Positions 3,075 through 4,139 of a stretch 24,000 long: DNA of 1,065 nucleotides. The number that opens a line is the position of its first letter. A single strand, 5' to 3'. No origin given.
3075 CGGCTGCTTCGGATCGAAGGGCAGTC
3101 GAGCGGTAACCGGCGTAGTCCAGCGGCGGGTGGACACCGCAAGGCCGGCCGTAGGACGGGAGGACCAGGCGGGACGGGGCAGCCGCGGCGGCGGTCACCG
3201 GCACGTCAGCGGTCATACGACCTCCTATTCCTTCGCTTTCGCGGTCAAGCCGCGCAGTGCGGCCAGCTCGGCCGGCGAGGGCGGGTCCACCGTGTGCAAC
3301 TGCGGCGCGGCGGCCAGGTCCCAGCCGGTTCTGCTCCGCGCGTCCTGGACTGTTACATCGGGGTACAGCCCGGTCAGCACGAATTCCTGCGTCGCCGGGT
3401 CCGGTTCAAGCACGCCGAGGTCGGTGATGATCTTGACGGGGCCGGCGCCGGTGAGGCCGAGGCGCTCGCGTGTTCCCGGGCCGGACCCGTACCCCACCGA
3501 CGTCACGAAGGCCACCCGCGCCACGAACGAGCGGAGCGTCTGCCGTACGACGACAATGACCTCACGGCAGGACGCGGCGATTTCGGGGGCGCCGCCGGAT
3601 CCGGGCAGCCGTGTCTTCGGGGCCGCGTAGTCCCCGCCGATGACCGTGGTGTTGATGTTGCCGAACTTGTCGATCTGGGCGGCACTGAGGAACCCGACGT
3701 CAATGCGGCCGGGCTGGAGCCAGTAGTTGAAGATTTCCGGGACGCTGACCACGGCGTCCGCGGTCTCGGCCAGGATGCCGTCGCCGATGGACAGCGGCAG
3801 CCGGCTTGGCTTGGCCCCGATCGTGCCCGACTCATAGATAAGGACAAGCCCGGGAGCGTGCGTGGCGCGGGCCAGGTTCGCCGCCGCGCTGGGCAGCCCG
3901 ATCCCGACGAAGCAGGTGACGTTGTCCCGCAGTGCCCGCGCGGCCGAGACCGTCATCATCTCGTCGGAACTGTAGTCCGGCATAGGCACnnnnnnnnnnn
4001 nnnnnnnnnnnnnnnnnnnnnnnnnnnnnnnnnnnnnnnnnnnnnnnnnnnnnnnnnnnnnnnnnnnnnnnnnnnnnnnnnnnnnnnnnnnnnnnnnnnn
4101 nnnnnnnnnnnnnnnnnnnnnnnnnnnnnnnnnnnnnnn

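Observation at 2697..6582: Relic protocatechuate / beta-ketoadipate (pca) operon in which only the CoA-transferase pair pcaIJ is intact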

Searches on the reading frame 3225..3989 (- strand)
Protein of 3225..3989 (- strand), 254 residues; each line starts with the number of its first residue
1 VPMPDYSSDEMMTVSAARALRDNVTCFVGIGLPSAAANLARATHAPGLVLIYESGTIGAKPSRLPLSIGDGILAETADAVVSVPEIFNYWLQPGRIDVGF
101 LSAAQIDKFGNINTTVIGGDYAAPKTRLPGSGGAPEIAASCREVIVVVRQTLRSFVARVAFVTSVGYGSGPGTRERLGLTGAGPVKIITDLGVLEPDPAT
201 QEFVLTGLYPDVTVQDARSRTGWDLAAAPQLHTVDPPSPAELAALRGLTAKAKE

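Call 5: search_protein_families(library=pfam, proteins=[window:3225-3989:-], max_evalue=0.1)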
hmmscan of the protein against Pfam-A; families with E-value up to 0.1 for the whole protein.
window:3225-3989:- (254 aa): 1 family
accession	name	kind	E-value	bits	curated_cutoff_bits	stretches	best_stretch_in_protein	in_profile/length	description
PF01144.29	CoA_trans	-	1.9e-39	135.8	23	1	10-216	2-213/217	Coenzyme A transferase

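Call 6: find_encoding_contigs(protein=window:3225-3989:-, flank=10000, max_places=6)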
Protein window:3225-3989:- (254 aa): no gene with exactly this product is on record in the collection.

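Call 7: find_related_loci(query=window:3225-3989:-, collection=genome_contigs, flank=10000)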
Query window:3225-3989:- (254 aa) in genome_contigs; peptide patterns used: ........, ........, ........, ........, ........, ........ (x = any residue, [..] = any of these).
600 stretches matched a pattern (row limit reached: there are more); 570 encode a relative of the query (tblastn E <= 1e-3); the best 80 are kept; 80 distinct loci.
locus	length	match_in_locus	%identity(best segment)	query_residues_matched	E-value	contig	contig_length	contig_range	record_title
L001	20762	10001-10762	92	1-254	2e-153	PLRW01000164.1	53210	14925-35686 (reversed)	MAG: Actinomycetota bacterium isolate bog_764 73.20120700_S1D.88_contig_81470, whole genome shotgun sequence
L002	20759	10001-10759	91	1-253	2e-150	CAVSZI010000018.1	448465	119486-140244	MAG: uncultured Actinomycetes bacterium isolate MFD05502.bin.1.143 genome assembly, contig: contig_74, whole genome shot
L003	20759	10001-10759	90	1-253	3e-149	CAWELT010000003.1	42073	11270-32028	MAG: uncultured Actinomycetes bacterium isolate MFD05521.bin.2.157 genome assembly, contig: contig_112070, whole genome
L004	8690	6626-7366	83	5-251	1e-132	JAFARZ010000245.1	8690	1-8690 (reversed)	MAG: Streptosporangiaceae bacterium isolate CP_BM_ER_R8_5 BM_ER_R8_k147_2621349, whole genome shotgun sequence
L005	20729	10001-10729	83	6-248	1e-130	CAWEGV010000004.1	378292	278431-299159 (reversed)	MAG: uncultured Actinomycetota bacterium isolate MFD09603.bin.1.83 genome assembly, contig: contig_1778, whole genome sh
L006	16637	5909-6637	84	6-248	5e-130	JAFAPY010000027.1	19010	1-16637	MAG: Streptosporangiaceae bacterium isolate CP_BM_ER_50 BM_ER_k147_6781731, whole genome shotgun sequence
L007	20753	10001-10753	80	4-254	1e-129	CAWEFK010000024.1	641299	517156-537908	MAG: uncultured Actinomycetes bacterium isolate MFD09603.bin.2.179 genome assembly, contig: contig_43061, whole genome s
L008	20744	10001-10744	80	6-253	3e-129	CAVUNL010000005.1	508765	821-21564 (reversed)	MAG: uncultured Actinomycetes bacterium isolate MFD02579.bin.2.46 genome assembly, contig: contig_12060, whole genome sh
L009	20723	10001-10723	83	6-246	1e-128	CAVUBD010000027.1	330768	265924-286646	MAG: uncultured Actinomycetes bacterium isolate MFD01872.bin.2.20 genome assembly, contig: contig_4969, whole genome sho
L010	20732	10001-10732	81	6-249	5e-127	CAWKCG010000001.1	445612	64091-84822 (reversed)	MAG: uncultured Actinomycetes bacterium isolate MFD03044.bin.3.130 genome assembly, contig: contig_12983, whole genome s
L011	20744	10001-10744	78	2-250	3e-126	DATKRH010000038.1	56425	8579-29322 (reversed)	MAG TPA_asm: Streptosporangiaceae bacterium isolate SMAG_U14023 k141_460088, whole genome shotgun sequence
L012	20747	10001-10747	78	6-254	3e-126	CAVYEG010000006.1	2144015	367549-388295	MAG: uncultured Actinomycetes bacterium isolate MFD09603.bin.2.187 genome assembly, contig: contig_3103, whole genome sh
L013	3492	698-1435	77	5-250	4e-129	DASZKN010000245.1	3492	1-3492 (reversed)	MAG TPA_asm: Trebonia sp. isolate SMAG_U5839 k141_4021790, whole genome shotgun sequence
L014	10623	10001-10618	94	5-210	6e-126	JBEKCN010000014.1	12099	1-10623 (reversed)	MAG: Streptosporangiaceae bacterium isolate SPRUCE 160 SPRUCE_160_14, whole genome shotgun sequence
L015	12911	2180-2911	79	6-249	3e-125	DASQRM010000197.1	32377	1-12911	MAG TPA_asm: Streptosporangiaceae bacterium isolate SMAG_U10883 k141_92534, whole genome shotgun sequence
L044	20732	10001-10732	74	5-248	6e-118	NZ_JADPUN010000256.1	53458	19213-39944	Plantactinospora alkalitolerans strain S1510 NODE_27_length_53458_cov_5.93501_ID_53, whole genome shotgun sequence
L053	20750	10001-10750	75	2-253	7e-117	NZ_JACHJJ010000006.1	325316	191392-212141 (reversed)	Planomonospora venezuelensis strain CECT 3303 Ga0436949_06, whole genome shotgun sequence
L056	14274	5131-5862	75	4-248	4e-116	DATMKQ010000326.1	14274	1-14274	MAG TPA_asm: Trebonia sp. isolate SMAG_U12775 k141_467573, whole genome shotgun sequence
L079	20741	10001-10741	70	6-252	2e-112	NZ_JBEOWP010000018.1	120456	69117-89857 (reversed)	Micromonospora sp. NPDC002389 NPDC002389_40_C2.ctg-0018, whole genome shotgun sequence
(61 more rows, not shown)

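Call 32: search_protein_families(library=ncbifam, proteins=[window:3228-3989:-], max_evalue=0.01)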
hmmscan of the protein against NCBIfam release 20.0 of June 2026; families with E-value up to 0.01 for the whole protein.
window:3228-3989:- (254 aa): 2 families
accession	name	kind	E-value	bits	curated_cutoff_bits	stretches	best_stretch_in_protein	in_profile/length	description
TIGR02428.1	pcaJ_scoB_fam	subfamily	3.7e-10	39.5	243.55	1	9-225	3-205/207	3-oxoacid CoA-transferase subunit B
NF052271.1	Staph_FadX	equivalog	0.01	14.5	750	0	93-147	358-405/523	fatty acid degradation protein FadX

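Call 33: search_solved_structures(query=window:3228-3989:-, max_evalue=0.001)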
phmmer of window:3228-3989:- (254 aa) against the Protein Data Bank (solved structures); distinct sequences matched with E-value up to 0.001: 21.
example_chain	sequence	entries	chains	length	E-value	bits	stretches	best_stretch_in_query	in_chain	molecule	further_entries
1poi_B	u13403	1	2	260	5.8e-41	144.1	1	5-245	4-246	GLUTACONATE COENZYME A-TRANSFERASE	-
5n01_D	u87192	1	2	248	4.4e-17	65.9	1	12-248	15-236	Glutaconate CoA-transferase family, subunit B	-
5n02_D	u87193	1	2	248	5e-17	65.7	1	12-248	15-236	Glutaconate CoA-transferase family, subunit B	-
5n00_B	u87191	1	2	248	7.8e-17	65.1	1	12-248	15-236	Glutaconate CoA-transferase family, subunit B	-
5n03_D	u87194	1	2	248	1e-16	64.7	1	12-248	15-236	Glutaconate CoA-transferase family, subunit B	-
5mzw_D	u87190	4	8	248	1.5e-16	64.2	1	12-248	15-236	Glutaconate CoA-transferase family, subunit B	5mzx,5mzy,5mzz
3dlx_A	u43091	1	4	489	4e-06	30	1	13-235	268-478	Succinyl-CoA:3-ketoacid-coenzyme A transferase 1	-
8k9h_A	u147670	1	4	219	4.9e-06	29.7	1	10-155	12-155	Butyrate-acetoacetate CoA-transferase subunit B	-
6con_B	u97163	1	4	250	8.7e-06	28.9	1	11-245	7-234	CoA-transferase subunit beta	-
1ooz_A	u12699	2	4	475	9.1e-06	28.9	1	15-232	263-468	Succinyl-CoA:3-ketoacid-coenzyme A transferase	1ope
2nrc_A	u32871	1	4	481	9.3e-06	28.8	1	15-232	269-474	Succinyl-CoA:3-ketoacid-coenzyme A transferase 1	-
2nrb_A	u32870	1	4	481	9.3e-06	28.8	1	15-232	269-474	Succinyl-CoA:3-ketoacid-coenzyme A transferase 1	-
1m3e_A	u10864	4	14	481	9.5e-06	28.8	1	15-232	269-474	SUCCINYL-COA:3-KETOACID-COENZYME A TRANSFERASE | Succinyl-CoA:3-ketoacid-coenzyme A transferase, mitochondrial precursor | Succinyl-CoA:3-ketoacid-coenzyme A tr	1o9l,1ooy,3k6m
3oxo_A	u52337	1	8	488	1e-05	28.7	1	15-232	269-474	Succinyl-CoA:3-ketoacid-coenzyme A transferase 1, mitochondrial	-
3rrl_B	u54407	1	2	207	5e-05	26.4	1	14-153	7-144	Succinyl-CoA:3-ketoacid-coenzyme A transferase subunit B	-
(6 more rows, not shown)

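Call 39: search_solved_structures(query=window:3228-3989:-, max_evalue=1e-30, show_alignments=1)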
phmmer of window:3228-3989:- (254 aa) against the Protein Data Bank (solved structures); distinct sequences matched with E-value up to 1e-30: 1.
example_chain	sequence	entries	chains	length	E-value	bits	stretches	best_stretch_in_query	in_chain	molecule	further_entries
1poi_B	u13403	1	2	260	5.8e-41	144.1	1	5-245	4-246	GLUTACONATE COENZYME A-TRANSFERASE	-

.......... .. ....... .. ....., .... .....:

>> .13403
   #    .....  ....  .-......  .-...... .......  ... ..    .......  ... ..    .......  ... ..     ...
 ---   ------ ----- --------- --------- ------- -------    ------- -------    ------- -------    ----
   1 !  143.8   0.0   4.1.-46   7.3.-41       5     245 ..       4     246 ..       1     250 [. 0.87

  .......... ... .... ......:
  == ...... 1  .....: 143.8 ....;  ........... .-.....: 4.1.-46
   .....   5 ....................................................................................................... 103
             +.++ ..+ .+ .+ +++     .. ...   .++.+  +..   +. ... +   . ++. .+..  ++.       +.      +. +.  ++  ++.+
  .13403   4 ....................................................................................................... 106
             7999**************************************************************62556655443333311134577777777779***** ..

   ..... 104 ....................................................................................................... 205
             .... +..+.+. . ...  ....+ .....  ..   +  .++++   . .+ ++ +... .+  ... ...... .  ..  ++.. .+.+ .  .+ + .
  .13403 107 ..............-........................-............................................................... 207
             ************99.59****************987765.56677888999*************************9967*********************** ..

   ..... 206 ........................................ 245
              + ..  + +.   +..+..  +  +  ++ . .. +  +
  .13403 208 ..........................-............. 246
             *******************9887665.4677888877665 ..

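Call 51: search_protein_families(library=ncbifam, proteins=[L001:7055-8494:+, L002:7590-9026:+, L010:7356-8940:+], max_evalue=1e-40)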
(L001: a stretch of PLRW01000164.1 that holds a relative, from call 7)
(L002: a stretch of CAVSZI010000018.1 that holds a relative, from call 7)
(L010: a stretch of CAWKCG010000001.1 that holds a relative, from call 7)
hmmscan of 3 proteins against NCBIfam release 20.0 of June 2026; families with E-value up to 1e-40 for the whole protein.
L001:7055-8494:+ (479 aa): 7 families
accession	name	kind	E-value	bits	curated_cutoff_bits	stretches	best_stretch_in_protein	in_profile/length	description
NF006554.0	PRK09053.1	equivalog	8.5e-124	413.8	595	1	25-472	24-452/453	3-carboxy-cis,cis-muconate cycloisomerase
NF052556.1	NtrsucLyaStm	equivalog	3.9e-105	352.4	650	1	22-466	30-465/466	nitrosuccinate lyase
TIGR02426.1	protocat_pcaB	equivalog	1.7e-101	339.6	355.75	1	23-366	15-338/338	3-carboxy-cis,cis-muconate cycloisomerase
NF052536.2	CoM_syn_XcbD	exception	1.3e-74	251.5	600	1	25-464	25-442/443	3-sulfopropionylcysteine synthase XcbD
NF006500.1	PRK08937.2-4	subfamily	6.2e-69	232.9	626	1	25-467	25-445/448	adenylosuccinate lyase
NF004631.0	PRK05975.1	equivalog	1.7e-55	188.4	371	1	26-366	27-345/352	3-carboxy-cis,cis-muconate cycloisomerase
TIGR00928.1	purB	equivalog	1.1e-47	162.8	326.2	0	26-277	17-269/436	adenylosuccinate lyase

L002:7590-9026:+ (478 aa): 7 families
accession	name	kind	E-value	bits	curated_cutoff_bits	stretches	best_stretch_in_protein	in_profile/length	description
NF006554.0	PRK09053.1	equivalog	7e-121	404.2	595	1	25-461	24-449/453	3-carboxy-cis,cis-muconate cycloisomerase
NF052556.1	NtrsucLyaStm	equivalog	2.1e-104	350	650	1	23-458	31-465/466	nitrosuccinate lyase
TIGR02426.1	protocat_pcaB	equivalog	5.2e-98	328.1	355.75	1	24-357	16-337/338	3-carboxy-cis,cis-muconate cycloisomerase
NF052536.2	CoM_syn_XcbD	exception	4.3e-75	253.1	600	1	25-456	25-442/443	3-sulfopropionylcysteine synthase XcbD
NF006500.1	PRK08937.2-4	subfamily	3.8e-72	243.5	626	1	25-459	25-445/448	adenylosuccinate lyase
NF004631.0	PRK05975.1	equivalog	1.9e-53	181.7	371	1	26-356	27-343/352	3-carboxy-cis,cis-muconate cycloisomerase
TIGR00928.1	purB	equivalog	2.5e-46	158.3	326.2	1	26-454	17-433/436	adenylosuccinate lyase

L010:7356-8940:+ (528 aa): 7 families
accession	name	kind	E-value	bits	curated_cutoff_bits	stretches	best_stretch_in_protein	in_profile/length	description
NF006554.0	PRK09053.1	equivalog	4.6e-114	381.7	595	2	25-271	24-273/453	3-carboxy-cis,cis-muconate cycloisomerase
NF052556.1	NtrsucLyaStm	equivalog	9.3e-103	344.6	650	1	20-270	28-291/466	nitrosuccinate lyase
TIGR02426.1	protocat_pcaB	equivalog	5.2e-92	308.4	355.75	1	22-271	14-264/338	3-carboxy-cis,cis-muconate cycloisomerase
NF052536.2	CoM_syn_XcbD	exception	1.2e-71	241.7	600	1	28-270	28-270/443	3-sulfopropionylcysteine synthase XcbD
NF006500.1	PRK08937.2-4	subfamily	6.6e-70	236.1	626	1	25-270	25-270/448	adenylosuccinate lyase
NF004631.0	PRK05975.1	equivalog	1.6e-49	168.8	371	1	27-268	28-267/352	3-carboxy-cis,cis-muconate cycloisomerase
TIGR00928.1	purB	equivalog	7.8e-42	143.5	326.2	0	29-269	20-260/436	adenylosuccinate lyase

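Call 61: search_protein_families(library=pfam, proteins=[L079:8149-8868:-, L079:7605-8192:-, L079:6461-7612:-, L079:10863-11663:+, L044:7634-8947:-, L044:6684-7502:-, L044:10779-12272:+, L010:10755-11684:-, L010:14189-16222:+, L079:5716-6477:-], max_evalue=0.00001)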
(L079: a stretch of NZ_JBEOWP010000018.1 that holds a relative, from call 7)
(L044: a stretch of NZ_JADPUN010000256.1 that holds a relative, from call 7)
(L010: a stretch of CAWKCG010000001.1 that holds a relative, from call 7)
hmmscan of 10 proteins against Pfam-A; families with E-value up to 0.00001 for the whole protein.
L079:8149-8868:- (239 aa): 2 families
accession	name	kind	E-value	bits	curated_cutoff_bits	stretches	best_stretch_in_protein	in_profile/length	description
PF00775.27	Dioxygenase_C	-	1.9e-52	177.8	27.3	1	47-227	2-182/182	Dioxygenase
PF12391.13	PCDO_beta_N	-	3.9e-12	46.1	24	1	9-41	1-33/34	Protocatechuate 3,4-dioxygenase beta subunit N terminal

L079:7605-8192:- (195 aa): 2 families
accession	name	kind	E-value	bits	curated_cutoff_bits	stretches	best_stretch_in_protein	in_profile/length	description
PF00775.27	Dioxygenase_C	-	2.1e-23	83.2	27.3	1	46-185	29-181/182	Dioxygenase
PF13620.12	CarboxypepD_reg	-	9.3e-06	26.3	32.3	0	49-78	2-41/82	Carboxypeptidase regulatory-like domain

L079:6461-7612:- (383 aa): 1 family
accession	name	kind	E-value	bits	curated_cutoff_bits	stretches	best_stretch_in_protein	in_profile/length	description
PF00206.25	Lyase_1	-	4.8e-35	121.9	27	1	19-289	22-312/312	Lyase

L079:10863-11663:+ (266 aa): 2 families
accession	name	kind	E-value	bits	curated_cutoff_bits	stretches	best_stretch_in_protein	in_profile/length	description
PF01614.24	IclR_C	-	1e-42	146.1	24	1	79-250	2-172/174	Bacterial transcriptional regulator IclR C-terminal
PF09339.16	HTH_IclR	-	6.1e-16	58.4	22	1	13-64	1-52/52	IclR helix-turn-helix domain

L044:7634-8947:- (437 aa): 5 families
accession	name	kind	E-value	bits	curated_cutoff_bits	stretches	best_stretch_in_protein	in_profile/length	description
PF01494.25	FAD_binding_3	-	3.9e-67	227.4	22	1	24-345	2-325/349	FAD binding domain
PF01266.30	DAO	-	2.4e-09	37.6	27.9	0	128-285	152-311/353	FAD dependent oxidoreductase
PF00890.30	FAD_binding_2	-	5.9e-07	29.4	20.4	0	27-56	3-32/414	FAD binding domain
PF13450.12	NAD_binding_8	-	1.8e-06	28.6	21.9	1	28-57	1-30/68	NAD(P)-binding Rossmann-like domain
PF07992.20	Pyr_redox_2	-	8.5e-06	25.8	26.1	0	25-61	144-180/291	Pyridine nucleotide-disulphide oxidoreductase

L044:6684-7502:- (272 aa): 1 family
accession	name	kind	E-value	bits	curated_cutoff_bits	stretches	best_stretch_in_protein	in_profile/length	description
PF20226.3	DUF6585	-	8.8e-21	74.8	27.7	1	59-267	34-243/249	Family of unknown function (DUF6585)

L044:10779-12272:+ (497 aa): 5 families
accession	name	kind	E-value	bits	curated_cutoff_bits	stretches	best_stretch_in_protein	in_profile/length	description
PF13537.11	GATase_7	-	3.1e-15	56.7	25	1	113-236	9-121/123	Glutamine amidotransferase domain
PF13522.11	GATase_6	-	2.2e-14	54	27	1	95-232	8-130/130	Glutamine amidotransferase domain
PF00156.33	Pribosyltran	-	6.5e-07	29.2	26.3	1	313-411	29-120/158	Phosphoribosyl transferase domain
PF13230.11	GATase_4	-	1.4e-06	27.9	23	1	93-207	67-183/272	Glutamine amidotransferases class-II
PF00310.26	GATase_2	-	9.1e-06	25.1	19.9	0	93-137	199-235/420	Glutamine amidotransferases class-II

L010:10755-11684:- (309 aa): 2 families
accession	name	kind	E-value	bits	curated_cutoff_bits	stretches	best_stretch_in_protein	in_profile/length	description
PF03466.25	LysR_substrate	-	9.1e-37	126.9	28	1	107-307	7-207/209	LysR substrate binding domain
PF00126.33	HTH_1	-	3.5e-21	75.4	26.6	1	16-77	1-60/60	Bacterial regulatory helix-turn-helix protein, lysR family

L010:14189-16222:+ (677 aa): 3 families
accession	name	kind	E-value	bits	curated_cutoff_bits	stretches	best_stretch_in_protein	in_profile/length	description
PF07690.21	MFS_1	-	1.8e-54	185.4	33.4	1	23-415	1-346/347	Major Facilitator Superfamily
PF06609.19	TRI12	-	7e-15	54.9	23.2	1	30-443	56-489/599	Fungal trichothecene efflux pump (TRI12)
PF00083.30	Sugar_tr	-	1e-13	51.4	22.3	1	52-193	46-192/452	Sugar (and other) transporter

L079:5716-6477:- (253 aa): 4 families
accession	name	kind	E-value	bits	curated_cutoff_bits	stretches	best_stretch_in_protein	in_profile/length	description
PF00561.26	Abhydrolase_1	-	2.7e-29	103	25.8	1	14-238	2-244/245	alpha/beta hydrolase fold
PF12697.13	Abhydrolase_6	-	2.8e-17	64.6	26.3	1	22-244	7-216/217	Alpha/beta hydrolase family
PF12146.15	Hydrolase_4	-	8.5e-16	58.4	27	1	39-236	31-236/239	Serine aminopeptidase, S33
PF08386.16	Abhydrolase_4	-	6e-06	26.8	21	0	193-235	34-76/103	TAP-like protein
